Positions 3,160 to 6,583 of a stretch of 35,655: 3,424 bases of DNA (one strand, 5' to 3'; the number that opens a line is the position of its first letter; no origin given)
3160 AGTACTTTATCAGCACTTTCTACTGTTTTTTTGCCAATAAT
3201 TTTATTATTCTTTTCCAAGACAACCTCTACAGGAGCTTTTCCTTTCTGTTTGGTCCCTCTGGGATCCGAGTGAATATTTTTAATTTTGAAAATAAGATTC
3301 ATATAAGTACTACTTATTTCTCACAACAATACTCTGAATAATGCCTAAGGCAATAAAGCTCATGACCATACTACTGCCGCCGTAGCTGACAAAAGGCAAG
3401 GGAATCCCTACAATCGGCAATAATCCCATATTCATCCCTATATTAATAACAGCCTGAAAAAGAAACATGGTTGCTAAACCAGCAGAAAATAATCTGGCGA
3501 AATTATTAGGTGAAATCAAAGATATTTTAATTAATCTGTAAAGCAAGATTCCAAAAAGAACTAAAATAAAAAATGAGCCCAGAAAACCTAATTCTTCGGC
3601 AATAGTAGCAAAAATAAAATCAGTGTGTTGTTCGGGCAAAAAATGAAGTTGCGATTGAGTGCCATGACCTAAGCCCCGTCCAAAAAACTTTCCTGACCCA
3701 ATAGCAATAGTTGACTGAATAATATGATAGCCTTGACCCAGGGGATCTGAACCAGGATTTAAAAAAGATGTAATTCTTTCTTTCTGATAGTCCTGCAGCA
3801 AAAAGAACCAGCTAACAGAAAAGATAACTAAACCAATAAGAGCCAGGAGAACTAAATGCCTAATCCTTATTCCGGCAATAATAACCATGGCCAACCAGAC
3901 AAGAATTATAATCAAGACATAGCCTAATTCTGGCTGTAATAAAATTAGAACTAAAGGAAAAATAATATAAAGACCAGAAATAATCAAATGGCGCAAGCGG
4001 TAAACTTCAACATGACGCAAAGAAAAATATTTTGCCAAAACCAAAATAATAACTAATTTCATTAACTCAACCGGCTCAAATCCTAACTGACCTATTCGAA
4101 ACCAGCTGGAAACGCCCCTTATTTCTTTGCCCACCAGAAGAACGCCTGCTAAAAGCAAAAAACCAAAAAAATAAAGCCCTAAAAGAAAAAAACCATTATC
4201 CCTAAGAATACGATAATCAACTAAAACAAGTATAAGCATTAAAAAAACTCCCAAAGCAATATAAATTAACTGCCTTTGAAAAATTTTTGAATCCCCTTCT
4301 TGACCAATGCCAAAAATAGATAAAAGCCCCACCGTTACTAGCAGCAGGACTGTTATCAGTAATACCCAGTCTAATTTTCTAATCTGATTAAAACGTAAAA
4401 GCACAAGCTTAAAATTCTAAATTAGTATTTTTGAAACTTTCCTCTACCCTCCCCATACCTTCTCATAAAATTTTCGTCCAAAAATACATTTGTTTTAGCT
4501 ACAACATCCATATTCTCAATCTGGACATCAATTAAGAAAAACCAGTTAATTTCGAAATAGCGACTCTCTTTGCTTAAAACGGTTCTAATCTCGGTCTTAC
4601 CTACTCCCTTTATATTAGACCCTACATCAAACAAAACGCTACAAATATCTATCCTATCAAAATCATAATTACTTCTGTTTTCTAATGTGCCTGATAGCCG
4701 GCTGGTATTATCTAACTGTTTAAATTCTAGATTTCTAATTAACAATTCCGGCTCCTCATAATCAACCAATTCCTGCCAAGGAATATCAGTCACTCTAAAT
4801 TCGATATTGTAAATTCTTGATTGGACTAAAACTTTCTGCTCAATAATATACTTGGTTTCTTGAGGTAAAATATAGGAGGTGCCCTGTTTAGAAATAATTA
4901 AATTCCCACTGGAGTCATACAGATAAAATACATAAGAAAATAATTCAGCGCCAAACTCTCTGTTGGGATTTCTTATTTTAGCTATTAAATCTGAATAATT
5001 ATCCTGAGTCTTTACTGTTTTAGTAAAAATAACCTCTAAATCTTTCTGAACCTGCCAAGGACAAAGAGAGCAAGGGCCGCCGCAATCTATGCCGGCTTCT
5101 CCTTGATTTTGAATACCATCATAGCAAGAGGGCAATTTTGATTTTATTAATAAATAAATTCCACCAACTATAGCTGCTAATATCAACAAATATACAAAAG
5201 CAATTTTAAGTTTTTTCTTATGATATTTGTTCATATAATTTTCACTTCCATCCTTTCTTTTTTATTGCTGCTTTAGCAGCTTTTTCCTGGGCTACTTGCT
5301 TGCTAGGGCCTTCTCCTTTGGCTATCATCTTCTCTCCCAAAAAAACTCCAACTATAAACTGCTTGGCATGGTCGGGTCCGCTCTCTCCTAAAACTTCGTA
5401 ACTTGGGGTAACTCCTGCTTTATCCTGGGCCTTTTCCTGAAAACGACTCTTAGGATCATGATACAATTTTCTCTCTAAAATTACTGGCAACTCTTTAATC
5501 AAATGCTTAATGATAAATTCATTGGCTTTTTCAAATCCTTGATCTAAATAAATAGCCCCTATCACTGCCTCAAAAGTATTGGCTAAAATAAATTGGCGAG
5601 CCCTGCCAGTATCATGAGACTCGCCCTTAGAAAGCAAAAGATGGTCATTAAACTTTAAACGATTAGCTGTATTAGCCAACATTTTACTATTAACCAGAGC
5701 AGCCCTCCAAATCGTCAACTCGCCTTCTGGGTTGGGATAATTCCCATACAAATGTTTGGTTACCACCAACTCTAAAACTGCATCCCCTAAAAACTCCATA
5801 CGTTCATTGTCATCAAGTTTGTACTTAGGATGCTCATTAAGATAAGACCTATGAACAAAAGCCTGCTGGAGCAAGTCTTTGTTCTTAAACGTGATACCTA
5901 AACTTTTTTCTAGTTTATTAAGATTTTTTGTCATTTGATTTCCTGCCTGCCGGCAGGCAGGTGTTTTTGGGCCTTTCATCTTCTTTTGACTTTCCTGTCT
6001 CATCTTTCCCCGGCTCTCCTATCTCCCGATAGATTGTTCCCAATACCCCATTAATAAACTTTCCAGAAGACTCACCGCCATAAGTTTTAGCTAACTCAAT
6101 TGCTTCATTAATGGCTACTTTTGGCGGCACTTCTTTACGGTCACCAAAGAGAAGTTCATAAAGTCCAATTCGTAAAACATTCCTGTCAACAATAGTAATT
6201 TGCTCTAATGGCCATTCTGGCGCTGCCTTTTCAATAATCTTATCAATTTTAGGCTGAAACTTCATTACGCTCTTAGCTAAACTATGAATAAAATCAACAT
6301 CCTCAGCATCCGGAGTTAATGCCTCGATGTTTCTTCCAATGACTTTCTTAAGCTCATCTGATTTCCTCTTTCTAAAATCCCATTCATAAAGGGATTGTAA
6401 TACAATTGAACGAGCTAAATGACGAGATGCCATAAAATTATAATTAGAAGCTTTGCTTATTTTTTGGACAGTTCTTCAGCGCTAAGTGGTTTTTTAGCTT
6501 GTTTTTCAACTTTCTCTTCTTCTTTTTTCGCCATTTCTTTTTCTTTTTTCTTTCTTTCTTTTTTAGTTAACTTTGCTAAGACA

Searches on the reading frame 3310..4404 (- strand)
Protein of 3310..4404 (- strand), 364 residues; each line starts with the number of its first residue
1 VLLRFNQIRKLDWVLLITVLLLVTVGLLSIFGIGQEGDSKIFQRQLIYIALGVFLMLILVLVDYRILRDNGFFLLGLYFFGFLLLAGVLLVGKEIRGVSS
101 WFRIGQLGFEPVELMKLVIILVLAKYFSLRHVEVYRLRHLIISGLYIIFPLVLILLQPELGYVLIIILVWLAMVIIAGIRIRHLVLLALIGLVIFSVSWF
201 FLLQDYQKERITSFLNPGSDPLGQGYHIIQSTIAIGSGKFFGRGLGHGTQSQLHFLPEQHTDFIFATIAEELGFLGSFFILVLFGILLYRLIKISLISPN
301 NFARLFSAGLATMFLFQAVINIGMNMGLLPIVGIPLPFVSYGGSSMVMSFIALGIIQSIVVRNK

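Call 27: find_encoding_contigs(protein=window:3310-4404:-, flank=10000, max_places=5)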
Protein window:3310-4404:- (364 aa): no gene with exactly this product is on record in the collection.

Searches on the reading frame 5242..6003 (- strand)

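Call 12: search_protein_families(library=pfam, proteins=[window:5242-6003:-])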
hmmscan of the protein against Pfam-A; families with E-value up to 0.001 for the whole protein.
window:5242-6003:- (253 aa): 4 families
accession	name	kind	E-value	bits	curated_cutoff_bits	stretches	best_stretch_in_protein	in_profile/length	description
PF14622.11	Ribonucleas_3_3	-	1.2e-38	132.6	35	1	41-171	1-127/128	Ribonuclease-III-like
PF00636.31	Ribonuclease_3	-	1.9e-24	86.8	27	1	67-156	1-102/102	Ribonuclease III domain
PF00035.32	dsrm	-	1.9e-14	54.4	23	1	184-249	1-65/66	Double-stranded RNA binding motif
PF22935.1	RM44_endonuclase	-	4.7e-08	33.6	27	1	35-151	13-139/139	Large ribosomal subunit protein mL44, endonuclease domain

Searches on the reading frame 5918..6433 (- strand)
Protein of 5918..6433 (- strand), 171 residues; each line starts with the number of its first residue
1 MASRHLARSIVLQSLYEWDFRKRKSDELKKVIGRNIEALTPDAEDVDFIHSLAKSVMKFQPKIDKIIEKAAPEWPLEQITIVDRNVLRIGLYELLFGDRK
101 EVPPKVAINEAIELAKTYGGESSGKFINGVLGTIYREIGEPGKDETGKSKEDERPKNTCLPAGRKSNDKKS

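Call 12: search_protein_families(library=pfam, proteins=[window:5918-6433:-])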
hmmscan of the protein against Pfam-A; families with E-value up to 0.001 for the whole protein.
window:5918-6433:- (171 aa): 1 family
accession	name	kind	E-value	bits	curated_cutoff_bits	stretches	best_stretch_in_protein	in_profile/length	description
PF01029.23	NusB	-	1.5e-35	122.9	23.1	1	7-136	3-133/133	NusB family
